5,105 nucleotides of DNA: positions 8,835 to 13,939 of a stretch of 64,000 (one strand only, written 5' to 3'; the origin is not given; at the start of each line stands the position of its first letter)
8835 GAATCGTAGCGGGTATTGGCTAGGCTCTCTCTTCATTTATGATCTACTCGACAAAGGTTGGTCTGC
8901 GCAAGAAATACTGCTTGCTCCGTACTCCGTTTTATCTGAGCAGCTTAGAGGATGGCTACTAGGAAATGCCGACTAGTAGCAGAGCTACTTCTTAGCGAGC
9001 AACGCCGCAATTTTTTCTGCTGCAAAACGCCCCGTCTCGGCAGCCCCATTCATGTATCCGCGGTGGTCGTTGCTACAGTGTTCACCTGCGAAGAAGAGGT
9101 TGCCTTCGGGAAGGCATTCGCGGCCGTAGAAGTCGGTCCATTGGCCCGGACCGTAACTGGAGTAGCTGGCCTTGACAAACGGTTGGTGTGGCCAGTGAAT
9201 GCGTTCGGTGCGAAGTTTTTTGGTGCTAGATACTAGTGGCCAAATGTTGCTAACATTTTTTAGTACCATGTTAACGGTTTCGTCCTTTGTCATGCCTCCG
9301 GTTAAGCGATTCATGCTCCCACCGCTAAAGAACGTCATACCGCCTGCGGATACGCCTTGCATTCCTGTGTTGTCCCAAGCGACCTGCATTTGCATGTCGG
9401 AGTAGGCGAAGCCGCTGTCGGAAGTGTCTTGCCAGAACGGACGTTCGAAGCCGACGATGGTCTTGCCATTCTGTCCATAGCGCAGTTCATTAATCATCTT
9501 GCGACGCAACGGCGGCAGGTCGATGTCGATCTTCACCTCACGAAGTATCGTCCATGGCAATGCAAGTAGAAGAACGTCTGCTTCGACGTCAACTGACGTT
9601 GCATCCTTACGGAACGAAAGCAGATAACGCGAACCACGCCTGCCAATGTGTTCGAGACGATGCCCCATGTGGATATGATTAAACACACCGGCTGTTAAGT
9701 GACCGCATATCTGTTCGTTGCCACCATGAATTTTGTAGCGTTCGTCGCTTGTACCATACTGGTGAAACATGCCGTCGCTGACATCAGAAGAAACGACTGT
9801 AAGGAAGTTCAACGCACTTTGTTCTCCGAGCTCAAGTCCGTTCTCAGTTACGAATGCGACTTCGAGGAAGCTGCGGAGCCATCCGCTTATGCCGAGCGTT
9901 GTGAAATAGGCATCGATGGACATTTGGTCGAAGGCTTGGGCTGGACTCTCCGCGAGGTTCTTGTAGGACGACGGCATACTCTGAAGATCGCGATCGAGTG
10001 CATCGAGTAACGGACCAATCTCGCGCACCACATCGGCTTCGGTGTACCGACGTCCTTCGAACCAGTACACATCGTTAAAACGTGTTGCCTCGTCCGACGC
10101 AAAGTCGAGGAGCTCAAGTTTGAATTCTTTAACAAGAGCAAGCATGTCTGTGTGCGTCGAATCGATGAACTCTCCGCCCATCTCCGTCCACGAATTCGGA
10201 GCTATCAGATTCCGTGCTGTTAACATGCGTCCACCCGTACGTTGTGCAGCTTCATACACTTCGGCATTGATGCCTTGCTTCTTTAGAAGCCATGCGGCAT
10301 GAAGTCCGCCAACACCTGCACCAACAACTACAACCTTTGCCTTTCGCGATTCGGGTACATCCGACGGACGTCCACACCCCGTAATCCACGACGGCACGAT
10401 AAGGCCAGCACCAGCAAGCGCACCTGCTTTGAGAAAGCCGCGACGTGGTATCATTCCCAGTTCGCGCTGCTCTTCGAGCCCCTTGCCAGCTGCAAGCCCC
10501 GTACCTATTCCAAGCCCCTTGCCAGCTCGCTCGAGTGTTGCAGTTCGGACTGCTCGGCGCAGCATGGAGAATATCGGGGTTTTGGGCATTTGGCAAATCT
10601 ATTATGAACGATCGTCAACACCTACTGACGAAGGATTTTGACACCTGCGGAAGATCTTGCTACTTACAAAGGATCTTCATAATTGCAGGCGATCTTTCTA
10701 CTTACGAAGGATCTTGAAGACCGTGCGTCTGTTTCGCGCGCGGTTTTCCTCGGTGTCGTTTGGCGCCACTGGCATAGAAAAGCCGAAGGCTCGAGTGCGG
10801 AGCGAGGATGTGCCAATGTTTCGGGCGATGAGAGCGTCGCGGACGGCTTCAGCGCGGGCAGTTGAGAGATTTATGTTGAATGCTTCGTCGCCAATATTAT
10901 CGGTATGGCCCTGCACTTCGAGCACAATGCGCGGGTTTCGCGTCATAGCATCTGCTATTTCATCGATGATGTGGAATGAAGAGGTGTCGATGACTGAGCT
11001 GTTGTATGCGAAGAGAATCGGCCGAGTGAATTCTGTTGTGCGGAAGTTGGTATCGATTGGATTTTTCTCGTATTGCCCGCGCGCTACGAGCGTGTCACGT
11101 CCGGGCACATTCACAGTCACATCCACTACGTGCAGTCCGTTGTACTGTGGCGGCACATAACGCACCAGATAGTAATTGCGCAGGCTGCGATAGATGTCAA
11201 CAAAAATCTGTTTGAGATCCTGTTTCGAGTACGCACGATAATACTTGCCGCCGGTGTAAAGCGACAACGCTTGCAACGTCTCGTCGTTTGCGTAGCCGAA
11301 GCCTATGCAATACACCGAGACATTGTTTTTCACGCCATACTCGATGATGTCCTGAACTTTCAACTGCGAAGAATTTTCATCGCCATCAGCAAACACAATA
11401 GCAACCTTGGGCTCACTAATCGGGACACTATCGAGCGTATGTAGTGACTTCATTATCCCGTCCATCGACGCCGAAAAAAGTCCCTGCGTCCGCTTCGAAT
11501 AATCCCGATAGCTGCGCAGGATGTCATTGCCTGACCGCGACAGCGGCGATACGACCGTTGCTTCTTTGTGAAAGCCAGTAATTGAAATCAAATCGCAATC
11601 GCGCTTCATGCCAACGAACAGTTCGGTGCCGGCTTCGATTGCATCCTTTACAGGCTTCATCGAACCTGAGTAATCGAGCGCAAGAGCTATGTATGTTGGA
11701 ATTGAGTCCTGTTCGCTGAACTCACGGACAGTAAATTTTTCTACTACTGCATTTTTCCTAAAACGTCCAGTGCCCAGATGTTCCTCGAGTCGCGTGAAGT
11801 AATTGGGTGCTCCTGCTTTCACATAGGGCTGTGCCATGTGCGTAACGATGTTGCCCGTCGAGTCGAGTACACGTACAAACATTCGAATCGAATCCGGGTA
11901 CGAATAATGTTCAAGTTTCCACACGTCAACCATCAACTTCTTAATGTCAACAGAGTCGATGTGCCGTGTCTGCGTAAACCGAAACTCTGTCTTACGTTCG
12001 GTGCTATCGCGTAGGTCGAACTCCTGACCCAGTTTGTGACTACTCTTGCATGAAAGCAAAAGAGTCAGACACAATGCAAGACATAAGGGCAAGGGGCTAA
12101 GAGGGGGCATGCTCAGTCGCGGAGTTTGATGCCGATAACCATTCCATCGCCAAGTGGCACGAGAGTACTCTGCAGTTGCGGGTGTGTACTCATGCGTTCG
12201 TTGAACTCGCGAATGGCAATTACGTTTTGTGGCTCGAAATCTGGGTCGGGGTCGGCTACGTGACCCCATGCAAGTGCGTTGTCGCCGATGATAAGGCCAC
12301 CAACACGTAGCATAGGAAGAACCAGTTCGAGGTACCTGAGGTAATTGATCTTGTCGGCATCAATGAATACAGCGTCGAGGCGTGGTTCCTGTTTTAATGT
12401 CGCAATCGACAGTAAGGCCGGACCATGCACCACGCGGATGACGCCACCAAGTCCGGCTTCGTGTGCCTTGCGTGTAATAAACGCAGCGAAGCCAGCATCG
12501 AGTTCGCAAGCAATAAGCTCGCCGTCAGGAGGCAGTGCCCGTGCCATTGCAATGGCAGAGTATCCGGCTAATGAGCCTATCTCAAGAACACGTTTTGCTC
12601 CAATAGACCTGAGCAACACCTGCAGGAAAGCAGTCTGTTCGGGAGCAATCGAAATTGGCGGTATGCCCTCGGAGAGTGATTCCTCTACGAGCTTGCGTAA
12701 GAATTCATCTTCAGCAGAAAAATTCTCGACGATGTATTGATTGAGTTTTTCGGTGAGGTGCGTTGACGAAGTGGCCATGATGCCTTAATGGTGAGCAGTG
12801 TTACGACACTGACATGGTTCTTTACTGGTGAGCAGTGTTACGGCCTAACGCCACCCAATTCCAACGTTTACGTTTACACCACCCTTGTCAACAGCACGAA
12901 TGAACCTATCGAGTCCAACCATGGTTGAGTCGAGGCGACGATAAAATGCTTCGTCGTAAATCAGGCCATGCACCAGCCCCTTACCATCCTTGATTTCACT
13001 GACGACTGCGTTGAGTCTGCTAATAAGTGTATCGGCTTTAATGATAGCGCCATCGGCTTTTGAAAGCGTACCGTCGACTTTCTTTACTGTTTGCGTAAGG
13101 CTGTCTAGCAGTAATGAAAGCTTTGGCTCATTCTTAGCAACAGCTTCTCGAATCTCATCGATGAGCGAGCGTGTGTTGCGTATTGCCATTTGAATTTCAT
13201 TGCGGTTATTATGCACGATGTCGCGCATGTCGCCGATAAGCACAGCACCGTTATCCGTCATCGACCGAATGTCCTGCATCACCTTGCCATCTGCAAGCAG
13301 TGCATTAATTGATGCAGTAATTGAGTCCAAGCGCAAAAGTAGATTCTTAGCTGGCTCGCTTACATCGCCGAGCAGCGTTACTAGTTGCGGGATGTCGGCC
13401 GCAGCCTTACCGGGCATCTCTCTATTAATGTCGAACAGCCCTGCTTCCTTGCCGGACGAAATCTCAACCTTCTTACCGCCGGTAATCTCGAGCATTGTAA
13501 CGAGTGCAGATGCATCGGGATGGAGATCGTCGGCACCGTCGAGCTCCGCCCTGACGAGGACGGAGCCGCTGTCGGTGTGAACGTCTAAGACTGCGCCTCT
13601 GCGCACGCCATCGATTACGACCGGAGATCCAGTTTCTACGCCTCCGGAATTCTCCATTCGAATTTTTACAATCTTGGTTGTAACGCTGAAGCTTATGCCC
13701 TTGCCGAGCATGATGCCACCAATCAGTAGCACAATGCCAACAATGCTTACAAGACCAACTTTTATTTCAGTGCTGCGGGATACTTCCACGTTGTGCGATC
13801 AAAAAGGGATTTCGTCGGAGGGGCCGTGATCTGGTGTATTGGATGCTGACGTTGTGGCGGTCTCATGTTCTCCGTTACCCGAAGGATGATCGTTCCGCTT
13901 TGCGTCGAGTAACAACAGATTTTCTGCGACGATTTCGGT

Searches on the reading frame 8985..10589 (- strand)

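Call 54: search_protein_families(library=pfam, max_evalue=0.01, proteins=[window:8985-10589:-])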
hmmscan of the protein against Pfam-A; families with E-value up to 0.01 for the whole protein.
window:8985-10589:- (534 aa): 11 families
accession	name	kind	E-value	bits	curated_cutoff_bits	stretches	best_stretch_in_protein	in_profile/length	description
PF01593.30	Amino_oxidase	-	7.9e-49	167.6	19.8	1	94-527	2-442/443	Flavin containing amine oxidoreductase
PF13450.12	NAD_binding_8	-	1.5e-10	41.7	21.9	1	88-154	1-66/68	NAD(P)-binding Rossmann-like domain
PF01262.27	AlaDh_PNT_C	-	0.00026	20.9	23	1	77-115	22-60/214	Alanine dehydrogenase/PNT, C-terminal domain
PF01266.30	DAO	-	0.00045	20.3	27.9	1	85-121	1-38/353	FAD dependent oxidoreductase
PF00890.30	FAD_binding_2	-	0.00065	19.4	20.4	1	86-125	2-41/414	FAD binding domain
PF10518.14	TAT_signal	-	0.0017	18.6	22.7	1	47-63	2-18/21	TAT (twin-arginine translocation) pathway signal sequence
PF07992.20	Pyr_redox_2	-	0.0042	17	26.1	1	84-121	143-179/291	Pyridine nucleotide-disulphide oxidoreductase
PF03486.20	HI0933_like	-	0.0073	16.2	50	0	85-124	2-41/244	HI0933-like protein Rossmann domain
PF01494.25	FAD_binding_3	-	0.0073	16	22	0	84-115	2-33/349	FAD binding domain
PF01134.28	GIDA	-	0.0093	15.5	22.1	0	85-116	1-32/391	Glucose inhibited division protein A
PF01946.23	Thi4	-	0.0098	15.6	26.2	0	83-122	17-57/235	Thi4 family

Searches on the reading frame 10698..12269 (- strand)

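Call 54: search_protein_families(library=pfam, max_evalue=0.01, proteins=[window:10698-12269:-])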
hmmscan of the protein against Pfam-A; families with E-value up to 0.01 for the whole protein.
window:10698-12269:- (523 aa): 4 families
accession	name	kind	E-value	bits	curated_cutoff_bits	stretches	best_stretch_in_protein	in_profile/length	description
PF00691.25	OmpA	-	3.6e-18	66.1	27.2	1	419-514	1-98/98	OmpA family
PF00092.34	VWA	-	1.4e-08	35.6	23.8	1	194-355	2-171/174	von Willebrand factor type A domain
PF13519.12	VWA_2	-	0.00091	20.3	27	1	195-296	2-106/107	von Willebrand factor type A domain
PF13768.12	VWA_3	-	0.0017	18.8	27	1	194-344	3-154/155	von Willebrand factor type A domain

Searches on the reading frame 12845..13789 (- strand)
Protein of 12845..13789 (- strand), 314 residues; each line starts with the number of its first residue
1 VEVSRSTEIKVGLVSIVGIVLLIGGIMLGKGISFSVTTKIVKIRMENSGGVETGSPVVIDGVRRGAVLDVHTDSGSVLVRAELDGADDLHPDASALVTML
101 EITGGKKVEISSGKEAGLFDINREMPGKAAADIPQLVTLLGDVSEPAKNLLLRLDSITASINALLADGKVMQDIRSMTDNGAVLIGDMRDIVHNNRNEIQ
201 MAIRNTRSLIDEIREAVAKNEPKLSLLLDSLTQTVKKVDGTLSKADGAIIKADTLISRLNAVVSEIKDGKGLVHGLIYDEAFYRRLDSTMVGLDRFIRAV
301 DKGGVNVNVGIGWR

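Call 94: search_protein_families(library=ncbifam, max_evalue=0.00001, proteins=[window:12845-13789:-])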
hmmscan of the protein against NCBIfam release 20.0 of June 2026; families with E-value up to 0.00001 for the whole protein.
window:12845-13789:- (314 aa): 2 families
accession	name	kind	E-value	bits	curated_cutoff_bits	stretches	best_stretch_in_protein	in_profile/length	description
TIGR00996.1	Mtu_fam_mce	paralog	7.2e-11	41.8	140.5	1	11-266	2-253/291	MCE family protein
TIGR04430.1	OM_asym_MlaD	equivalog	9.3e-08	32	135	1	5-116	3-118/146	outer membrane lipid asymmetry maintenance protein MlaD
